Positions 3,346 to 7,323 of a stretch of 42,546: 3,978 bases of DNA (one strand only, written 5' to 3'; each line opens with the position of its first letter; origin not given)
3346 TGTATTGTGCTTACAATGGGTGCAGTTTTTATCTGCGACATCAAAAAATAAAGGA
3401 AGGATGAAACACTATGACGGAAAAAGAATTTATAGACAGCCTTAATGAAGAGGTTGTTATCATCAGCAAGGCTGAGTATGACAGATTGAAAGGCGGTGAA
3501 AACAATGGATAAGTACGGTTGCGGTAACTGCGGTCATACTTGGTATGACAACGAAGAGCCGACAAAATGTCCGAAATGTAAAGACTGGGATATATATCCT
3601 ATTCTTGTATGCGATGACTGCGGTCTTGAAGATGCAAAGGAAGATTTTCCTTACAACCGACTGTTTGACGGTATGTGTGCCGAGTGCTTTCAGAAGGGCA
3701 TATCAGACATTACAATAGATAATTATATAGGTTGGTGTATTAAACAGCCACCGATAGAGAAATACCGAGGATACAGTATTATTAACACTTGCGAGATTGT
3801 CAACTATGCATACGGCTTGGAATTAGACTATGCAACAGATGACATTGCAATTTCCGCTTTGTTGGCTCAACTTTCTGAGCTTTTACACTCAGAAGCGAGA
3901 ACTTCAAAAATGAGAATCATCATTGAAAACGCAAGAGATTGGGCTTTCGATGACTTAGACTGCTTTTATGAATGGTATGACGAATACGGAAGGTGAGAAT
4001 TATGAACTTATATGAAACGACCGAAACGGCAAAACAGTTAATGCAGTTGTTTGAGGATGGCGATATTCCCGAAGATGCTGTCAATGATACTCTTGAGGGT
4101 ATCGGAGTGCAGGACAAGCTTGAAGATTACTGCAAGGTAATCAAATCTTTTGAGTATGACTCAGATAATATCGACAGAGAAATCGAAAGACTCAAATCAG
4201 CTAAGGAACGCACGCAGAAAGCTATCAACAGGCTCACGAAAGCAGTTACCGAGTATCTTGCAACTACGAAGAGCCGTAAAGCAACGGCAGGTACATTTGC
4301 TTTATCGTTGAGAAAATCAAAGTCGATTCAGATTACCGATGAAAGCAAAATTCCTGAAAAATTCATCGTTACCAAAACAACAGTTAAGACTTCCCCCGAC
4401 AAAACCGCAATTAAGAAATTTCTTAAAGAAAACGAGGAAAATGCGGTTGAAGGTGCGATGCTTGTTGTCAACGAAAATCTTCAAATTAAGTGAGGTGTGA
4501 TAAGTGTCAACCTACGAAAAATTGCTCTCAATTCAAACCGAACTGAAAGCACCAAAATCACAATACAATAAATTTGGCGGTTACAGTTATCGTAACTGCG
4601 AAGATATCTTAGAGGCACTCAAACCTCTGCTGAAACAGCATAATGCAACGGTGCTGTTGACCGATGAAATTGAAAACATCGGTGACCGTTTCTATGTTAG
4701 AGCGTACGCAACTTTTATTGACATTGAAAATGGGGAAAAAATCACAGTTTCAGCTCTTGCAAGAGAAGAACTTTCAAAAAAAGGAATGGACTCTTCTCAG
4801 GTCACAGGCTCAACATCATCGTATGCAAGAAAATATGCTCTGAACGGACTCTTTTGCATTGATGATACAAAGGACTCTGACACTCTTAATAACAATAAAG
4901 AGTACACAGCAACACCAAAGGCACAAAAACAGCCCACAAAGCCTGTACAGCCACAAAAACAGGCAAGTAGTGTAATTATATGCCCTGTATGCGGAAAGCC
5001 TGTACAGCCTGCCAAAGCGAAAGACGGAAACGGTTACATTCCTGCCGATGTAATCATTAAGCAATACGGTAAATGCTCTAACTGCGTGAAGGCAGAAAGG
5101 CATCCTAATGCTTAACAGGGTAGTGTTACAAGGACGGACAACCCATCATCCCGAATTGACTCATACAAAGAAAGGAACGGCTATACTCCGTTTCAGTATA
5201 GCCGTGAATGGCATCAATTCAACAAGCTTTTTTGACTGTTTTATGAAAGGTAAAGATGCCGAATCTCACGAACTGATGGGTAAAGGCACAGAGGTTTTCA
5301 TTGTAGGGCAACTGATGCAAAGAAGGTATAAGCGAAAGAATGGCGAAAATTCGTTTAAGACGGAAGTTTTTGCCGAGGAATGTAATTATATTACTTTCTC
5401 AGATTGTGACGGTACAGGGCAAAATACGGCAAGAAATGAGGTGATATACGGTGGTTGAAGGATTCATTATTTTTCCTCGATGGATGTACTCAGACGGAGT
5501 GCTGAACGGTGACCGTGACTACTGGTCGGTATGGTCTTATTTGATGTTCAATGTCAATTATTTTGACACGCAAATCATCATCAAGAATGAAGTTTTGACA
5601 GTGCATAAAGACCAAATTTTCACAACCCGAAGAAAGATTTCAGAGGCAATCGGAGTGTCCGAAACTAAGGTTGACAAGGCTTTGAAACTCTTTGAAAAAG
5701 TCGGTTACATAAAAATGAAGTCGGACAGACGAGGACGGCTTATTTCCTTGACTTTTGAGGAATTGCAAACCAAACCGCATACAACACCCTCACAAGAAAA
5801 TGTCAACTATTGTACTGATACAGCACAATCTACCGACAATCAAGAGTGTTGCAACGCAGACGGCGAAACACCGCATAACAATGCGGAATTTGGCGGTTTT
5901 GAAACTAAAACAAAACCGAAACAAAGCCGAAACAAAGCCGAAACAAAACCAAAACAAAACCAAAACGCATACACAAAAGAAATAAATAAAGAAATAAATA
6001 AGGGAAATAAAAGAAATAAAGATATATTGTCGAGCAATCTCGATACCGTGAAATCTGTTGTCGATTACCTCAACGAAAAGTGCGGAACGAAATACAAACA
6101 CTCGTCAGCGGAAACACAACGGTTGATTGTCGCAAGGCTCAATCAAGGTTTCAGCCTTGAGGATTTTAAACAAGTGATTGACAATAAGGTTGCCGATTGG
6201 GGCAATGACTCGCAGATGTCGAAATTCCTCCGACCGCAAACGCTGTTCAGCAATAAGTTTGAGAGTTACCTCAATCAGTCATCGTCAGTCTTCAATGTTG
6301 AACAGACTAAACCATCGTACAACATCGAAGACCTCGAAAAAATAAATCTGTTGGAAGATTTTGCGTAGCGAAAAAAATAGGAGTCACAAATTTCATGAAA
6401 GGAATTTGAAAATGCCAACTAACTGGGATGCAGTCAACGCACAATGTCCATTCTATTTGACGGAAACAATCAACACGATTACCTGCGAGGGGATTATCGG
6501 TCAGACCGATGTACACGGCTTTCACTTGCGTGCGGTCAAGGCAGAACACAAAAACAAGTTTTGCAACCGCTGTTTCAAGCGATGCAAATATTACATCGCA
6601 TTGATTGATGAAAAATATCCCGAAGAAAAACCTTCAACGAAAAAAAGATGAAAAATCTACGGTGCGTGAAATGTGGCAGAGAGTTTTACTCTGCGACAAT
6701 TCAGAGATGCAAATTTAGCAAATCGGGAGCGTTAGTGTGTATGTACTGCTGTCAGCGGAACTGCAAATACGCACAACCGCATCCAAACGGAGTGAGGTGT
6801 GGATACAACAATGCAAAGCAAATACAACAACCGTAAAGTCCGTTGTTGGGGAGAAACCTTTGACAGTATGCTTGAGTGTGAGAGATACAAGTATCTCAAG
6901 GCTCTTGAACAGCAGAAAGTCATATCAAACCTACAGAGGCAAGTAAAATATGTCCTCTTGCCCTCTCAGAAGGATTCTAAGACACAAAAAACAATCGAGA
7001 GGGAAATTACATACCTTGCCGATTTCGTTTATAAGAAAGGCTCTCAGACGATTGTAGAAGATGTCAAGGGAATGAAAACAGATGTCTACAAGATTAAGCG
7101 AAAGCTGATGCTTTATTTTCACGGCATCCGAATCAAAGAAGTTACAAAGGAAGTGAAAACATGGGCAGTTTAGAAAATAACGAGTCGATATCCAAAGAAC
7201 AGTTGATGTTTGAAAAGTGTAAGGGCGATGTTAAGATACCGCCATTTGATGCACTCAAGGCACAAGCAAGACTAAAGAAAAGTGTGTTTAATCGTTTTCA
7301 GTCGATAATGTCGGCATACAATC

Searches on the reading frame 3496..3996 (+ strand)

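Call 63: search_protein_families(library=pfam, proteins=[window:3496-3996:+], max_evalue=0.01)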
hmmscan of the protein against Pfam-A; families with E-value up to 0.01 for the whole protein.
window:3496-3996:+ (166 aa): 1 family
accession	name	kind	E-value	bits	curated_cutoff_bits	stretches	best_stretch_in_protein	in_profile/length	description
PF21349.2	RUBY_RBDX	-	0.0011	18.8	26.5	1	8-29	2-23/30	Rubrerythrin, rubredoxin-like domain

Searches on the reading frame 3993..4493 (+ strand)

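Call 63: search_protein_families(library=pfam, proteins=[window:3993-4493:+], max_evalue=0.01)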
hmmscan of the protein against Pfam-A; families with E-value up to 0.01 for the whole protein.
window:3993-4493:+ (166 aa): 1 family
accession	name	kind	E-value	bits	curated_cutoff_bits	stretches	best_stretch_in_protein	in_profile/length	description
PF05565.16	Sipho_Gp157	-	2.8e-34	118.9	28.6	1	5-166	1-162/162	Siphovirus Gp157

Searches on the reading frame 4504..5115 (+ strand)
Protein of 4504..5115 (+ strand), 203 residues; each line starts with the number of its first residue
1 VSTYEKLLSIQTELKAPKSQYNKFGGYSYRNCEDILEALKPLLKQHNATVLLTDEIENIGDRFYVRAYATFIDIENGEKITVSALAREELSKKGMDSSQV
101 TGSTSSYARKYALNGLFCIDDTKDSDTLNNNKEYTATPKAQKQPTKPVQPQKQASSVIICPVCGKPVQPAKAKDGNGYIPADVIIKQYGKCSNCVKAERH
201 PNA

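Call 63: search_protein_families(library=pfam, proteins=[window:4504-5115:+], max_evalue=0.01)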
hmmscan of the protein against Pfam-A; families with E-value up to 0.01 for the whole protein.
window:4504-5115:+ (203 aa): 1 family
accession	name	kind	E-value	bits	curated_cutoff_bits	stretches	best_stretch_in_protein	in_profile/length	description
PF04404.17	ERF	-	2.4e-47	161.1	25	1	4-147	2-146/153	ERF superfamily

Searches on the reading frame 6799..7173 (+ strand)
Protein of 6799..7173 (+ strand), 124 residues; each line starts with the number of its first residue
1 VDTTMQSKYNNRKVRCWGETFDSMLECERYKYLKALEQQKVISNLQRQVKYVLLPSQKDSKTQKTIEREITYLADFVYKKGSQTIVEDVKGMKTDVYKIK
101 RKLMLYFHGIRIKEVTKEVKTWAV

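Call 63: search_protein_families(library=pfam, proteins=[window:6799-7173:+], max_evalue=0.01)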
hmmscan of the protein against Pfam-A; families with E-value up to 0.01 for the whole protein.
window:6799-7173:+ (124 aa): 2 families
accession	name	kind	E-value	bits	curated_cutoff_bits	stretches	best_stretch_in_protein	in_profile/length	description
PF06356.17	DUF1064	-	2.2e-23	83.3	24.7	1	7-119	2-113/117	Protein of unknown function (DUF1064)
PF03039.19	IL12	-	0.0033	17.3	25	1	80-116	167-203/214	Interleukin-12 alpha subunit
